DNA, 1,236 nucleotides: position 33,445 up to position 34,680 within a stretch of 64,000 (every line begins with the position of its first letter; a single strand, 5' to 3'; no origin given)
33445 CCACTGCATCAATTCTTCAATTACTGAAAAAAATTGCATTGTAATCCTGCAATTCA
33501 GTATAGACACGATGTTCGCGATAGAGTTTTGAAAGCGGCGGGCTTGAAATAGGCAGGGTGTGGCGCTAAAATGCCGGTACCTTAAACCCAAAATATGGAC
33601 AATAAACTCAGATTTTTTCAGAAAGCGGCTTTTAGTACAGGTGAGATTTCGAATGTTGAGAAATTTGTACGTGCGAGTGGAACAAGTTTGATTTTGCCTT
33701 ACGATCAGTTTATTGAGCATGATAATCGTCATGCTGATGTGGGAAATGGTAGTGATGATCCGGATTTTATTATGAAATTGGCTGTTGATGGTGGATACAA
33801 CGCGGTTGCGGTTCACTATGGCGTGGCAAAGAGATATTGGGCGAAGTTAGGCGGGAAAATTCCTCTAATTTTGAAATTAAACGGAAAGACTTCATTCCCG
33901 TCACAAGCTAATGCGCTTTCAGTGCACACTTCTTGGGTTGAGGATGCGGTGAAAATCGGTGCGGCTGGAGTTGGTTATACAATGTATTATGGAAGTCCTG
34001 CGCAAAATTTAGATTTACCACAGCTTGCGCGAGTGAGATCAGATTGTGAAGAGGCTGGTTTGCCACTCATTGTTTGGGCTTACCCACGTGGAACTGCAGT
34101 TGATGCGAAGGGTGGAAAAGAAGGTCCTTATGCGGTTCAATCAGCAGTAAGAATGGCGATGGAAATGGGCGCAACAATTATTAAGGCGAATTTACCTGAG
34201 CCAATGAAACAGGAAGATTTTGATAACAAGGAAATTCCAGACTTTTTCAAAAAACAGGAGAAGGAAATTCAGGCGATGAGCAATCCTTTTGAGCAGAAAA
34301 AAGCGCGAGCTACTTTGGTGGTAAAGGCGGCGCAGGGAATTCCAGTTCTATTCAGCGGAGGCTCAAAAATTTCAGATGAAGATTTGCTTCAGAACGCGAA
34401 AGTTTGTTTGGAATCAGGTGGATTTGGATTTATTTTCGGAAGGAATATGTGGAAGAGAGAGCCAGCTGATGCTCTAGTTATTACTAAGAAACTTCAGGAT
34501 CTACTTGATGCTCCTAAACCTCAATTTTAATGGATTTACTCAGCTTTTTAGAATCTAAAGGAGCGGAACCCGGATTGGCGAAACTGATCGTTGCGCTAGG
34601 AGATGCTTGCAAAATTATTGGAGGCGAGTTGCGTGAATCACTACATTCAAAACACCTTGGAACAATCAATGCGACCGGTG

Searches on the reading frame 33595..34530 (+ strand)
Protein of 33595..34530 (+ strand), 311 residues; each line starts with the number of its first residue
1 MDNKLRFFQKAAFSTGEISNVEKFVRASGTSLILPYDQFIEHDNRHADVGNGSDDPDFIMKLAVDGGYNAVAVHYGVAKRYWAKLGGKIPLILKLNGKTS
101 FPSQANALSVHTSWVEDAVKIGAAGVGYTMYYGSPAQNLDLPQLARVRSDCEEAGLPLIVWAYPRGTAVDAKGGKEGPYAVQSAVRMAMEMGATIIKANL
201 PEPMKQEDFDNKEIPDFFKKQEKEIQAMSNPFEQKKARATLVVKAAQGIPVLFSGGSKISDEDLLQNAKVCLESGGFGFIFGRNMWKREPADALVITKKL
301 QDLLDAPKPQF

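Call 88: search_protein_families(library=pfam, proteins=[window:33595-34530:+], max_evalue=0.0001)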
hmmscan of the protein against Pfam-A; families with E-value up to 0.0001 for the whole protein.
window:33595-34530:+ (311 aa): 1 family
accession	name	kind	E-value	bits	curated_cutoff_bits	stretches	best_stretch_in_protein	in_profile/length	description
PF01791.15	DeoC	-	1.1e-37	130.3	23.8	1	32-287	2-228/229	DeoC/LacD family aldolase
